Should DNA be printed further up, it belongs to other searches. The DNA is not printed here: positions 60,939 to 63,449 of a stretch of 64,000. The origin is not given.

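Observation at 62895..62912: AcsB A-cluster Cys-Gly-Cys nickel-binding motif reads Cys-Gly-Phe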

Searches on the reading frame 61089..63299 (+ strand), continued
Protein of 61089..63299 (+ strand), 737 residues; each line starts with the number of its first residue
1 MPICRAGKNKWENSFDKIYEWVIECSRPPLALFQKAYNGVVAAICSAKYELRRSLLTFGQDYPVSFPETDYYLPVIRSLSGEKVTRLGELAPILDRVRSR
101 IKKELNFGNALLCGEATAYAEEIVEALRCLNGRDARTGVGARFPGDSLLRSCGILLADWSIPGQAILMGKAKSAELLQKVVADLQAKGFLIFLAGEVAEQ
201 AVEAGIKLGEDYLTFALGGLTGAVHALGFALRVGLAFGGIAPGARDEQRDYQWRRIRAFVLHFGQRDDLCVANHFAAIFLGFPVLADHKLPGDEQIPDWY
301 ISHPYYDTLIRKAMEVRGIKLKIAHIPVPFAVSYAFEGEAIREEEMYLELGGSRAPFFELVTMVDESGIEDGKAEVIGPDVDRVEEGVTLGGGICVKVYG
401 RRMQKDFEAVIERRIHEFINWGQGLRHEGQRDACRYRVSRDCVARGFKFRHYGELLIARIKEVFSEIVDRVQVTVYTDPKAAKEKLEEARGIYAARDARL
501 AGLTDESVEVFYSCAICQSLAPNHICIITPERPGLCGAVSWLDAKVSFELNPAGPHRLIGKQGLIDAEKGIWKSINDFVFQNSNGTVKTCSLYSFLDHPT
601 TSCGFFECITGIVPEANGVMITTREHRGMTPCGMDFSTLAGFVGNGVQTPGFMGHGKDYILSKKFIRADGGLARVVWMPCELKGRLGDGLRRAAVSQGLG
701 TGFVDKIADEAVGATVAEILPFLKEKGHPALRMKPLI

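Call 20: find_encoding_contigs(protein=P0027, flank=10000, max_places=2)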
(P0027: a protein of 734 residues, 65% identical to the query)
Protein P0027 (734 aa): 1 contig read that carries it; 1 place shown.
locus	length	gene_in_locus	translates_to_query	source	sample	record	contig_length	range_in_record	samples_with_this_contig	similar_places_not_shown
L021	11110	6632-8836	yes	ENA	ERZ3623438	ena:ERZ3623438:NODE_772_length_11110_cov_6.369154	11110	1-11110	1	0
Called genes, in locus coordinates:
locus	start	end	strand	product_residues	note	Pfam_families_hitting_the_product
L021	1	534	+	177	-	?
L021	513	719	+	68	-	PF12797:Fer4_2 (faint), PF13237:Fer4_10, PF14697:Fer4_21, PF25160:LdpA_Fe-S-bd (faint), PF12837:Fer4_6 (faint), PF12838:Fer4_7, PF13187:Fer4_9, PF00037:Fer4 (weak), +3 more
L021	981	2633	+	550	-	PF00916:Sulfate_transp, PF01740:STAS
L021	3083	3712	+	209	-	PF02552:CO_dh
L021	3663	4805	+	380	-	PF01855:POR_N, PF02780:Transketolase_C, PF17147:PFOR_II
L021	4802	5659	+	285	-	PF02775:TPP_enzyme_C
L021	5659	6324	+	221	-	PF01558:POR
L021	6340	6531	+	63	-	PF12797:Fer4_2 (faint), PF12837:Fer4_6 (faint), PF13237:Fer4_10 (weak), PF00037:Fer4 (faint), PF14697:Fer4_21, PF12800:Fer4_4 (faint), PF12838:Fer4_7 (weak), PF13187:Fer4_9 (weak)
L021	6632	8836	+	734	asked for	PF18537:CODH_A_N, PF03598:CdhC, PF19436:ACS_CODH_B_C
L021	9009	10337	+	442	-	PF04060:FeS, PF03599:CdhD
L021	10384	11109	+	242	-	?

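Call 30: search_protein_representatives(protein=window:61089-63299:+)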
Query: 737 residues. Proteins with E-value up to 0.001 (for the whole library): 1215; up to 1e-10: 721; up to 1e-30: 224. The best 150 are listed.
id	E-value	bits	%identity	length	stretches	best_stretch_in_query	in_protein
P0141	7.3e-237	804.8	49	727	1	14-735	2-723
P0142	8.0e-199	679.1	46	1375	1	32-736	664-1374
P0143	2.1e-193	661.1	45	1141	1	10-736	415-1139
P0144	8.5e-178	609.5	44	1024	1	32-737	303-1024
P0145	1.1e-174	599.2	44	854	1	46-737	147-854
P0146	1.2e-173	595.8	42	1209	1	35-734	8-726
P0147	3.3e-171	587.7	42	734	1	35-736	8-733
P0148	2.2e-170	585.0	44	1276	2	60-518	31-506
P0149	2.6e-170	584.8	44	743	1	44-736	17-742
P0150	5.7e-170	583.7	42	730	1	30-737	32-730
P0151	3.8e-168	577.6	47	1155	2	120-518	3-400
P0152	3.7e-167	574.3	42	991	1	33-737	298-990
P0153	3.3e-165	567.9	44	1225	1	35-733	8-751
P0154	5.5e-165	567.2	41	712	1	30-736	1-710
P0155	1.6e-163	562.3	42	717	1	32-737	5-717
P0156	5.0e-160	550.8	41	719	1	56-737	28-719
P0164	1.8e-125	436.5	39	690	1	36-736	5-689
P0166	6.7e-124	431.3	36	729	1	51-735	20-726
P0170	6.2e-119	414.9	35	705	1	32-734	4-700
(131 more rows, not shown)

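Call 47: find_encoding_contigs(protein=P0155, flank=8000, max_places=2)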
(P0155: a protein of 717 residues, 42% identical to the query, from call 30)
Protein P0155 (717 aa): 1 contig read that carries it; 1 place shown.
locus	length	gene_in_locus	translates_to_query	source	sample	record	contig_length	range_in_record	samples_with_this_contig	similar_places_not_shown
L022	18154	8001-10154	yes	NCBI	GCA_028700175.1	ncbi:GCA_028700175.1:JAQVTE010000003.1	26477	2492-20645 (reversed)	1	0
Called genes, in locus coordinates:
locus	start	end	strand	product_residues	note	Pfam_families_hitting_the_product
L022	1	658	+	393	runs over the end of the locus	PF02638:GHL10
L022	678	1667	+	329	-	PF02547:Queuosine_synth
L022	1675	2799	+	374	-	PF01702:TGT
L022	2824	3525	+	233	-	PF01746:tRNA_m1G_MT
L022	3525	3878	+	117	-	PF01245:Ribosomal_L19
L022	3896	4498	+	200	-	PF01351:RNase_HII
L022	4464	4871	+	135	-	PF02021:UPF0102, PF01939:NucS_C (weak)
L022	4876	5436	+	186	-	PF04961:FTCD_C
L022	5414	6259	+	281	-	PF00763:THF_DHG_CYH, PF02882:THF_DHG_CYH_C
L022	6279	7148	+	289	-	PF02219:MTHFR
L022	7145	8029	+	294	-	PF07992:Pyr_redox_2, PF13738:Pyr_redox_3 (faint), PF07992:Pyr_redox_2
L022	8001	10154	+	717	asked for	PF18537:CODH_A_N, PF03598:CdhC, PF19436:ACS_CODH_B_C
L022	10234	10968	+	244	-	PF13176:TPR_7 (faint), PF00515:TPR_1 (weak), PF13432:TPR_16, PF13414:TPR_11, PF13424:TPR_12 (weak), PF14559:TPR_19, PF13431:TPR_17, PF00515:TPR_1 (weak), +3 more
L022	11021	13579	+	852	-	PF02739:5_3_exonuc_N, PF01367:5_3_exonuc, PF01612:DNA_pol_A_exo1 (faint), PF22619:DNA_polI_exo1, PF00476:DNA_pol_A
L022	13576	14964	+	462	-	PF08323:Glyco_transf_5, PF20706:GT4-conflict (faint), PF13439:Glyco_transf_4 (weak), PF00534:Glycos_transf_1, PF13692:Glyco_trans_1_4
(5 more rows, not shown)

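Call 48: find_encoding_contigs(protein=P0166, flank=8000, max_places=2)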
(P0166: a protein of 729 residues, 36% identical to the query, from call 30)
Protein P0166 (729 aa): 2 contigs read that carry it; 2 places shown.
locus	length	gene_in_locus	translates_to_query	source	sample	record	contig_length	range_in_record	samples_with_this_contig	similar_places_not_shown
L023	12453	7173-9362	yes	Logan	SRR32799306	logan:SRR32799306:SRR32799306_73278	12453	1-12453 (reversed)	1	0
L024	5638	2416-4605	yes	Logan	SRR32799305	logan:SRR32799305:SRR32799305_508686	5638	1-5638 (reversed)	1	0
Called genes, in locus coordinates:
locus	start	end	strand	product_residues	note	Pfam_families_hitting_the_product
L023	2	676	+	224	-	?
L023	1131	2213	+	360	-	PF08541:ACP_syn_III_C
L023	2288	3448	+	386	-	PF00108:Thiolase_N, PF22691:Thiolase_C_1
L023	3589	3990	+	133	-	PF12172:zf-ChsH2, PF01796:OB_ChsH2_C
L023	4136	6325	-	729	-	PF20256:MoCoBD_2, PF02738:MoCoBD_1, PF20256:MoCoBD_2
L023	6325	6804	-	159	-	PF00111:Fer2, PF01799:Fer2_2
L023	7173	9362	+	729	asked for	PF18537:CODH_A_N, PF03598:CdhC, PF19436:ACS_CODH_B_C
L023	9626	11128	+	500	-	PF12225:DUF5981, PF02219:MTHFR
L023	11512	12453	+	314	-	?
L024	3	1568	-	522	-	?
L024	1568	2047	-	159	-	PF00111:Fer2, PF01799:Fer2_2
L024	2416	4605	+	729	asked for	PF18537:CODH_A_N, PF03598:CdhC, PF19436:ACS_CODH_B_C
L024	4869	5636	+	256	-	?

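Call 50: find_encoding_contigs(protein=P0156, flank=8000, max_places=1)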
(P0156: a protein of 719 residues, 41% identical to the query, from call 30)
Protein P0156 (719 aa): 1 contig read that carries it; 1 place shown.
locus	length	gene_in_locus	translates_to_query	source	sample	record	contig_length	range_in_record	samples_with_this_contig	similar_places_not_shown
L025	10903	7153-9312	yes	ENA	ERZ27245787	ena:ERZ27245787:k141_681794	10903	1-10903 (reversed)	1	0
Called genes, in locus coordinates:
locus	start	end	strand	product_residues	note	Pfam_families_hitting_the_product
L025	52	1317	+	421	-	PF00275:EPSP_synthase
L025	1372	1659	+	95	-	PF00886:Ribosomal_S16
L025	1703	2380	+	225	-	PF01746:tRNA_m1G_MT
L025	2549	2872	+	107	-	PF01245:Ribosomal_L19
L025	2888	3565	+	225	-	PF01351:RNase_HII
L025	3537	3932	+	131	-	PF08378:NERD, PF02021:UPF0102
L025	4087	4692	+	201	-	PF04961:FTCD_C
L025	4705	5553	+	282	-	PF00763:THF_DHG_CYH, PF02882:THF_DHG_CYH_C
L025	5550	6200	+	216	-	PF12225:DUF5981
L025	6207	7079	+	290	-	PF02219:MTHFR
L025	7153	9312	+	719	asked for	PF18537:CODH_A_N, PF03598:CdhC, PF19436:ACS_CODH_B_C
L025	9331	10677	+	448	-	PF04060:FeS, PF03599:CdhD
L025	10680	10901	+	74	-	?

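Call 51: find_encoding_contigs(protein=P0164, flank=8000, max_places=1)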
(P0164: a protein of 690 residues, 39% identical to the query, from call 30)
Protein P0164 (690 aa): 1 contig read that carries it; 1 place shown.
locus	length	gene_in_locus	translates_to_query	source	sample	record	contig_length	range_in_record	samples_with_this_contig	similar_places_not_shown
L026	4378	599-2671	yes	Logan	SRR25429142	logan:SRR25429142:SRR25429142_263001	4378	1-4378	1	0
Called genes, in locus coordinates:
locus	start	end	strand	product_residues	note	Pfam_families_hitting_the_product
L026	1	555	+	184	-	?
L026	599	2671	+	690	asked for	PF03598:CdhC, PF19436:ACS_CODH_B_C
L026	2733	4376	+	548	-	?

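Call 52: find_encoding_contigs(protein=P0170, flank=8000, max_places=1)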
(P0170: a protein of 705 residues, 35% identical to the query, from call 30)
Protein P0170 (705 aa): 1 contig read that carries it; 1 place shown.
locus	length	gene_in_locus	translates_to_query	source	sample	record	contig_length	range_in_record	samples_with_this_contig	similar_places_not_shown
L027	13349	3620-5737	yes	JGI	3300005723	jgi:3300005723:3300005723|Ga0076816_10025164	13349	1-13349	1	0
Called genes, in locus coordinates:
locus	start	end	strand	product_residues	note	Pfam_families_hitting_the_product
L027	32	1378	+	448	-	PF01266:DAO (faint), PF02254:TrkA_N, PF03435:Sacchrp_dh_NADP (faint), PF03721:UDPG_MGDP_dh_N (weak), PF13241:NAD_binding_7 (faint), PF13450:NAD_binding_8 (faint), PF02254:TrkA_N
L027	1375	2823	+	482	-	PF02386:TrkH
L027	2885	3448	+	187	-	PF17032:Zn_ribbon_15 (faint), PF12773:DZR, PF13240:Zn_Ribbon_1 (faint), PF13248:Zn_ribbon_3 (weak), PF18912:DZR_2 (faint), PF24463:DUF7577 (faint), PF12773:DZR, PF24460:DUF7575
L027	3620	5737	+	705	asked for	PF18537:CODH_A_N, PF03598:CdhC, PF19436:ACS_CODH_B_C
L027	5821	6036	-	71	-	-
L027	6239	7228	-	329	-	PF00532:Peripla_BP_1, PF13377:Peripla_BP_3 (faint), PF13407:Peripla_BP_4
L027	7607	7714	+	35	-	-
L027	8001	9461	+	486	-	PF05342:Peptidase_M26_N (faint)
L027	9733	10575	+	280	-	-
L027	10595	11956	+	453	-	PF01098:FTSW_RODA_SPOVE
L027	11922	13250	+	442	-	PF21922:PBP_dimer_2 (faint), PF00905:Transpeptidase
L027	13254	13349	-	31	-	?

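Call 70: search_protein_families(library=pfam, proteins=[L012:2255-4057:-, L012:4387-6165:+, L012:6170-8080:+, L012:8085-8972:+, L012:8989-9939:+, L012:9923-11230:+, L012:11251-12597:+, L012:12611-13486:+, L012:14437-15816:-, L014:13641-14585:+], max_evalue=0.00001)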
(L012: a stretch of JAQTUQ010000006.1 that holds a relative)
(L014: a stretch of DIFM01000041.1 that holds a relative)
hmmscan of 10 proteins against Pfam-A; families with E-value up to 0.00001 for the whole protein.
L012:2255-4057:- (601 aa): 3 families
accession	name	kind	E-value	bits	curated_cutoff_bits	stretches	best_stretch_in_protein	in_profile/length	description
PF00152.25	tRNA-synt_2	-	5.6e-122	407.1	25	1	121-569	1-308/308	tRNA synthetases class II (D, K and N)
PF02938.19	GAD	-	9.9e-20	71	23.4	1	313-415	1-94/95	GAD domain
PF01336.31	tRNA_anti-codon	-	1.9e-18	66.6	27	1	19-104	1-75/75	OB-fold nucleic acid binding domain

L012:4387-6165:+ (593 aa): 1 family
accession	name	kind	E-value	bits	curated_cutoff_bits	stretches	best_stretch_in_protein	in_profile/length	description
PF01268.25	FTHFS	-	1.5e-231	769.9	27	1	15-593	2-556/556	Formate--tetrahydrofolate ligase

L012:6170-8080:+ (637 aa): 4 families
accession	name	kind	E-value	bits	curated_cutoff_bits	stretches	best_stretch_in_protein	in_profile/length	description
PF14574.11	RACo_C_ter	-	3.2e-97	325.1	27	1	374-632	2-260/261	C-terminal domain of RACo the ASKHA domain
PF17651.6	Raco_middle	-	3.3e-56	189.9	26.8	1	210-370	1-162/163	RACo middle region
PF17650.6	RACo_linker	-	1.2e-24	86.3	26.2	1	118-206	3-85/86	RACo linker region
PF00111.32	Fer2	-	2.3e-10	40.7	21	1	15-86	4-75/77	2Fe-2S iron-sulfur cluster binding domain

L012:8085-8972:+ (296 aa): 2 families
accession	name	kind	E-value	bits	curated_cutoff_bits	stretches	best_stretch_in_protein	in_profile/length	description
PF02882.25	THF_DHG_CYH_C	-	1.2e-62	210.4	27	1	125-290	2-157/160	Tetrahydrofolate dehydrogenase/cyclohydrolase, NAD(P)-binding domain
PF00763.28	THF_DHG_CYH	-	3.1e-40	137.5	32.8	1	6-121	1-115/115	Tetrahydrofolate dehydrogenase/cyclohydrolase, catalytic domain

L012:8989-9939:+ (317 aa): 1 family
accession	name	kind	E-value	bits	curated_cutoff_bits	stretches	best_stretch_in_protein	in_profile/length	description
PF03599.22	CdhD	-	5.3e-49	167.4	24.8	1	16-305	1-249/387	CO dehydrogenase/acetyl-CoA synthase delta subunit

L012:9923-11230:+ (436 aa): 2 families
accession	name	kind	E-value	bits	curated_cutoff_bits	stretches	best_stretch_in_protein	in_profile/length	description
PF19436.4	ACS_CODH_B_C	-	2.1e-102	342.3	25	1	191-434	1-245/245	ACS/CODH beta subunit C-terminal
PF03598.20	CdhC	-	3.1e-57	193.2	24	1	26-180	1-155/155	CO dehydrogenase/acetyl-CoA synthase complex beta subunit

L012:11251-12597:+ (449 aa): 2 families
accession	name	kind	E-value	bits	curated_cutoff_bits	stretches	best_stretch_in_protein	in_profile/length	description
PF03599.22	CdhD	-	1.6e-94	317.3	24.8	1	65-443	2-386/387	CO dehydrogenase/acetyl-CoA synthase delta subunit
PF04060.18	FeS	-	3.4e-14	52.7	23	1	13-45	1-33/33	Putative Fe-S cluster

L012:12611-13486:+ (292 aa): 1 family
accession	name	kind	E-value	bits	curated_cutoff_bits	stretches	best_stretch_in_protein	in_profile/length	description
PF00809.28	Pterin_bind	-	8.9e-14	52.2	25.5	1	28-203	24-211/244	Pterin binding enzyme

L012:14437-15816:- (460 aa): 2 families
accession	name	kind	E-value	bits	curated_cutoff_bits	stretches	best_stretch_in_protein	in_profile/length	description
PF16199.10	Radical_SAM_C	-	5.9e-22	78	31.9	1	225-294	1-71/85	Radical_SAM C-terminal domain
PF04055.27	Radical_SAM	-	4.8e-17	63.1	29.5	1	21-209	5-158/166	Radical SAM superfamily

L014:13641-14585:+ (315 aa): 2 families
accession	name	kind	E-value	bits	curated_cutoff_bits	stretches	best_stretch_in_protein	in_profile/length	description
PF22809.1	DUF7014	-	5.2e-31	107.8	27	1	183-307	8-132/137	Domain of unknown function (DUF7014)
PF18863.6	AbiJ_NTD4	-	6.9e-24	85.5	34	1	6-172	1-147/152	AbiJ N-terminal domain 4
